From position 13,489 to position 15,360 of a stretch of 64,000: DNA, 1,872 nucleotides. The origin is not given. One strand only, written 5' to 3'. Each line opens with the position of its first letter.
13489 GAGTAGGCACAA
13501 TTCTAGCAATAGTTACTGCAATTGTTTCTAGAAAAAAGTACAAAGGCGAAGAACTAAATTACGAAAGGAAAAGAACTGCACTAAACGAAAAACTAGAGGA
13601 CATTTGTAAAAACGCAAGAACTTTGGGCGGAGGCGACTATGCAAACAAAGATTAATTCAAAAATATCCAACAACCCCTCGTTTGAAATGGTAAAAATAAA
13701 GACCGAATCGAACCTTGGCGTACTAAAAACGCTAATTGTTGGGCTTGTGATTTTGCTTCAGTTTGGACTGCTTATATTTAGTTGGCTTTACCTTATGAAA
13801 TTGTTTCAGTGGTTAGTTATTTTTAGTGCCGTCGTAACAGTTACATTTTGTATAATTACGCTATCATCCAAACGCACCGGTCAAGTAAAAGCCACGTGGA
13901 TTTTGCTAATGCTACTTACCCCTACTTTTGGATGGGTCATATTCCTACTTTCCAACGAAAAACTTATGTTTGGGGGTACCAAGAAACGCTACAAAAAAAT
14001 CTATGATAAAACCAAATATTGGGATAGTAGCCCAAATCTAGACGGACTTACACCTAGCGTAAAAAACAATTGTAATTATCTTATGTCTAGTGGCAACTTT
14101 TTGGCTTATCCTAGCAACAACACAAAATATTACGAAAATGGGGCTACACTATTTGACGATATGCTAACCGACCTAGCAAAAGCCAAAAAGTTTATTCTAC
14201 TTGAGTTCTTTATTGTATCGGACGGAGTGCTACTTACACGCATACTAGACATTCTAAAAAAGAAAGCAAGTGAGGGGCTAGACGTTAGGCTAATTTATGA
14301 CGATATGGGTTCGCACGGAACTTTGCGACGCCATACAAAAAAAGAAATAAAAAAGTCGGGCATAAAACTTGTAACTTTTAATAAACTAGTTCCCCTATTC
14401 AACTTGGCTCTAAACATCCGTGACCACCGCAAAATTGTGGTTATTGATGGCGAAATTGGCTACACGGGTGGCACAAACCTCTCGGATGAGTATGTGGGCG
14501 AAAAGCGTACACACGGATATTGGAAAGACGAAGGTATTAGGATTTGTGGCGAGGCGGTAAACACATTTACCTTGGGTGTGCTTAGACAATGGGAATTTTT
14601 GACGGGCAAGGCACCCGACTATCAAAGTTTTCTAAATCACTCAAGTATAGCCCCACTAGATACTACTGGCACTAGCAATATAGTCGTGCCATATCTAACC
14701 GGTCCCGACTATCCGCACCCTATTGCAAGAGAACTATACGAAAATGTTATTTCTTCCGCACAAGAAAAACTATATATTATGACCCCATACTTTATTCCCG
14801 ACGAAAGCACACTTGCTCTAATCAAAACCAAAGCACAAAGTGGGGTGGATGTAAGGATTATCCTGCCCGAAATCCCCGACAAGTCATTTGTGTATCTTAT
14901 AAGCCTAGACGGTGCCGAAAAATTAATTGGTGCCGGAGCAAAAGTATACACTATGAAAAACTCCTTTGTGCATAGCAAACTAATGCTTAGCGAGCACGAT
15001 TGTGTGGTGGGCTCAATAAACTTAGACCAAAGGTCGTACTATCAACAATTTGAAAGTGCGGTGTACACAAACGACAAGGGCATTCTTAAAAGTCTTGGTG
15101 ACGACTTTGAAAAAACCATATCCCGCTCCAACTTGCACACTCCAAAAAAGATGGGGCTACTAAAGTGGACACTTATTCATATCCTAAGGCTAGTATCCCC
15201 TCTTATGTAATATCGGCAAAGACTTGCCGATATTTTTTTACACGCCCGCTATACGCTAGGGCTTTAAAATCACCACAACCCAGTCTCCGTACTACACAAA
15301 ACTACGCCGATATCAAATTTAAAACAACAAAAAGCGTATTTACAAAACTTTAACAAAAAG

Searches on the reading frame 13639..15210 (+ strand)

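Call 12: search_protein_families(library=pfam, proteins=[window:13639-15210:+])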
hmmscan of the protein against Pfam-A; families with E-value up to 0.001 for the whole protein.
window:13639-15210:+ (523 aa): 3 families
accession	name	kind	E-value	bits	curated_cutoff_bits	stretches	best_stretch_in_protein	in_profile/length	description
PF13091.12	PLDc_2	-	7.8e-35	120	27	2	369-492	3-130/132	PLD-like domain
PF00614.28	PLDc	-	1.2e-11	44.6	21.9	1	259-285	2-28/28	Phospholipase D Active site motif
PF13396.11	PLDc_N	-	0.0007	19.9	23.3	0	68-104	6-39/42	Phospholipase_D-nuclease N-terminal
